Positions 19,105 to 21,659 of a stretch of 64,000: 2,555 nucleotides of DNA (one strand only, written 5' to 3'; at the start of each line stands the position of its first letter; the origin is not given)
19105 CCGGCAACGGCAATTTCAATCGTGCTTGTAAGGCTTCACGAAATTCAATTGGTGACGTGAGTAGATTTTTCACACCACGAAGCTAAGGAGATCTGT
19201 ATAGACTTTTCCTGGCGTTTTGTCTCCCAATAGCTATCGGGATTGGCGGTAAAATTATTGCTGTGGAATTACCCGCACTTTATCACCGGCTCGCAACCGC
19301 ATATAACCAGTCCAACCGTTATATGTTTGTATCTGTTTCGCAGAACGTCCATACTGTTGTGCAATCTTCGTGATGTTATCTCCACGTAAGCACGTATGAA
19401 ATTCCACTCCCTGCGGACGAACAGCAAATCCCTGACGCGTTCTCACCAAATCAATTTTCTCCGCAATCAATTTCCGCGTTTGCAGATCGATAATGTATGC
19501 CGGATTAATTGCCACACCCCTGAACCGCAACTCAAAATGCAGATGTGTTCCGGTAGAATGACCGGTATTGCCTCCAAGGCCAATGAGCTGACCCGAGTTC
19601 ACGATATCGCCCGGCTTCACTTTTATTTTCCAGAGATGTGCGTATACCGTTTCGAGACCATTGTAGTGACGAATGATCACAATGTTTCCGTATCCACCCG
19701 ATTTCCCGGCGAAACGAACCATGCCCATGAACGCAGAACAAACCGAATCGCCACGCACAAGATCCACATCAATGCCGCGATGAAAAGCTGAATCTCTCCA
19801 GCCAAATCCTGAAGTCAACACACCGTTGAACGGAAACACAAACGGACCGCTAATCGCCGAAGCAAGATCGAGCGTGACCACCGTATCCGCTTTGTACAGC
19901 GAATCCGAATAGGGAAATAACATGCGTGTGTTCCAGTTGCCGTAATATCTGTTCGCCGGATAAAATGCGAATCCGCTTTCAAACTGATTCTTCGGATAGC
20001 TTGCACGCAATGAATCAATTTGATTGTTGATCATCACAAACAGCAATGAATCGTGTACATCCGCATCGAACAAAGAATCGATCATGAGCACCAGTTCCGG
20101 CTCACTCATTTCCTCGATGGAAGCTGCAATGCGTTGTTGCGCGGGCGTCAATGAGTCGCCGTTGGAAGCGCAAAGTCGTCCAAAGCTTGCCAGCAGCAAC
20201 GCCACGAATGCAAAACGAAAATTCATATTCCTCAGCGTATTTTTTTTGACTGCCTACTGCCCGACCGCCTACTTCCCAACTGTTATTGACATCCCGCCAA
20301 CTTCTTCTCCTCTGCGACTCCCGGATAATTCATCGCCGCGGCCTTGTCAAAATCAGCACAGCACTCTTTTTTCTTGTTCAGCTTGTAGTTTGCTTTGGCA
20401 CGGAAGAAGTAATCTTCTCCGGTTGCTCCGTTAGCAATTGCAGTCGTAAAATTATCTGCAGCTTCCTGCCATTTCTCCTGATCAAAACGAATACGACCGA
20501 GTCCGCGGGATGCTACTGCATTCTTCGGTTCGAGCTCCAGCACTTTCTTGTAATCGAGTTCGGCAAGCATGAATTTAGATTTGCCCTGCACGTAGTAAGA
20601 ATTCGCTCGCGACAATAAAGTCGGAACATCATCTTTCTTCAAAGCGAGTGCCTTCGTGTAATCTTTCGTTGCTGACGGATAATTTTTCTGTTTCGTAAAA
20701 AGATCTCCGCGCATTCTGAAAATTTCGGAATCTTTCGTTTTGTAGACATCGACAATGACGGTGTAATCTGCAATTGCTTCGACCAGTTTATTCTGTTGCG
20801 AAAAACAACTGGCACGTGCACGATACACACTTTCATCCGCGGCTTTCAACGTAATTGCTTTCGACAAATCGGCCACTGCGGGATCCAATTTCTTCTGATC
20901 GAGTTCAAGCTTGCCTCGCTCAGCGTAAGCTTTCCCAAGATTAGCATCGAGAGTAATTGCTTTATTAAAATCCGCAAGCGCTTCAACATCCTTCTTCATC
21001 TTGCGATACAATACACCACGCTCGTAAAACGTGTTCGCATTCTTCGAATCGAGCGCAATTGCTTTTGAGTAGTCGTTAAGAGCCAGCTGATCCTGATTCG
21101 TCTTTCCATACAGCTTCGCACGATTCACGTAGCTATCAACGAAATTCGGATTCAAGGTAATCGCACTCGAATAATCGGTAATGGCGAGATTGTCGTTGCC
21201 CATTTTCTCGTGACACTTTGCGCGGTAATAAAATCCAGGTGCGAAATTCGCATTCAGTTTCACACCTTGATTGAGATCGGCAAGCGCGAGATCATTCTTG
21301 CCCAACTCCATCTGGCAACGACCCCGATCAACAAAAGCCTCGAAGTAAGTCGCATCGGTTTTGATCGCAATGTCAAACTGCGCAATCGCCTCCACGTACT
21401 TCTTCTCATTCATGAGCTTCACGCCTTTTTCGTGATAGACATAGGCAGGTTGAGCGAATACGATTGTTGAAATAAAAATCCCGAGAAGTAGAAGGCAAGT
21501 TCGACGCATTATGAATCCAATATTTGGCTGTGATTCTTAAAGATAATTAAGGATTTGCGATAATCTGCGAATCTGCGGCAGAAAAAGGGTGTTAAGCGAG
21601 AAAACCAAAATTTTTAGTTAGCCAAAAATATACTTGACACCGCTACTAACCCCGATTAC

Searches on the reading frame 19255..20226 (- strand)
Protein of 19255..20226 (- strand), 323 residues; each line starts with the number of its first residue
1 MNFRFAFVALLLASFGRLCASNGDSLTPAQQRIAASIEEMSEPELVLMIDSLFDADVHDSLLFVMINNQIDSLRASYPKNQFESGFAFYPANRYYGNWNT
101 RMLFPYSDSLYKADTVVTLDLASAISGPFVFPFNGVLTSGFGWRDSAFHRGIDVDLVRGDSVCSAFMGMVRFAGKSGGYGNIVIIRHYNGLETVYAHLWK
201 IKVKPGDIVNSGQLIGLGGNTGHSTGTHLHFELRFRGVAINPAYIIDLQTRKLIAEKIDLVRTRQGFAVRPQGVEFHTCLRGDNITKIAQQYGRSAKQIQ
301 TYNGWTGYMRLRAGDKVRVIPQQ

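Call 10: search_protein_families(library=pfam, proteins=[window:19255-20226:-], max_evalue=0.001)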
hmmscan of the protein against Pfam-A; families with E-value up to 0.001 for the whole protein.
window:19255-20226:- (323 aa): 2 families
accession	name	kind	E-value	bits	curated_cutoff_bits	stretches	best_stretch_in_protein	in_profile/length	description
PF01551.29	Peptidase_M23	-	4.1e-31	107.5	28.7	1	148-242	2-96/96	Peptidase family M23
PF01476.26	LysM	-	1e-05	25.8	20.9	1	281-319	5-42/43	LysM domain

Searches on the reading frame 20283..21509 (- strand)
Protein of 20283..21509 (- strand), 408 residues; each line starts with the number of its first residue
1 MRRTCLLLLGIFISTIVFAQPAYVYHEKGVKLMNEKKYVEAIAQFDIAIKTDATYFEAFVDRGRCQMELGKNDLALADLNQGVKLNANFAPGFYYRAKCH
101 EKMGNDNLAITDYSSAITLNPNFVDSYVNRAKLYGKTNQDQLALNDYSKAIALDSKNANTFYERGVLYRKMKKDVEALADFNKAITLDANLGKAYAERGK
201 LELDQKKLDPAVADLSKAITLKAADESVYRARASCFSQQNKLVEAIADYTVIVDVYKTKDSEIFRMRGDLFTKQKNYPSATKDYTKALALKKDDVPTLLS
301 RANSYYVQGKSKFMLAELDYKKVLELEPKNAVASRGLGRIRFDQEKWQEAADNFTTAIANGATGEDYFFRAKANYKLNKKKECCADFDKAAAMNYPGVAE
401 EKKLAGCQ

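Call 10: search_protein_families(library=pfam, proteins=[window:20283-21509:-], max_evalue=0.001)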
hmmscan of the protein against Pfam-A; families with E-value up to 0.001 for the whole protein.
window:20283-21509:- (408 aa): 14 families
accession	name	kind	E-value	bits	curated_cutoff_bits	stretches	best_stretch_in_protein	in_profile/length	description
PF00515.34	TPR_1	-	4.2e-45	150.2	27.8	3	158-190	1-33/34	Tetratricopeptide repeat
PF07719.23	TPR_2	-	1.7e-37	124.9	27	0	159-189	2-32/34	Tetratricopeptide repeat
PF13414.12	TPR_11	-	7e-37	125.3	26.8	3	138-171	8-41/42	TPR repeat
PF13431.12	TPR_17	-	5.4e-22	76.6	24.4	0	113-143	2-32/34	Tetratricopeptide repeat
PF13181.12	TPR_8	-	1.1e-19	69.3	25.7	0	125-157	2-34/34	Tetratricopeptide repeat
PF13432.12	TPR_16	-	7.8e-17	61.8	32.7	1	301-363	3-63/65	Tetratricopeptide repeat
PF13371.12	TPR_9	-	1.8e-13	50.7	35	0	33-81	6-54/73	Tetratricopeptide repeat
PF13424.12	TPR_12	-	4.6e-12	46.4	30.1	0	328-359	42-73/77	Tetratricopeptide repeat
PF14559.12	TPR_19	-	1.8e-11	44.7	25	0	33-88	2-57/68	Tetratricopeptide repeat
PF13428.12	TPR_14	-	3.6e-07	30.6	23.5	0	94-133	5-44/44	Tetratricopeptide repeat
PF13174.12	TPR_6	-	4.1e-07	30.7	26.3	0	93-122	3-32/33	Tetratricopeptide repeat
PF23914.1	TPR_CcmH_CycH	-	8.7e-07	29.3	42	1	261-356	50-146/158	Cytochrome c-type biogenesis protein H TPR domain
PF25575.1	TPR_BSK1_C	-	5.9e-05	23.4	42.2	0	259-312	40-94/118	Serine/threonine-protein kinase BSK1-like, TPR repeats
PF24575.1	TPR_Slam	-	0.00043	21.1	35.2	0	294-354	45-104/104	Surface lipoprotein assembly modifier, N-terminal TPR repeats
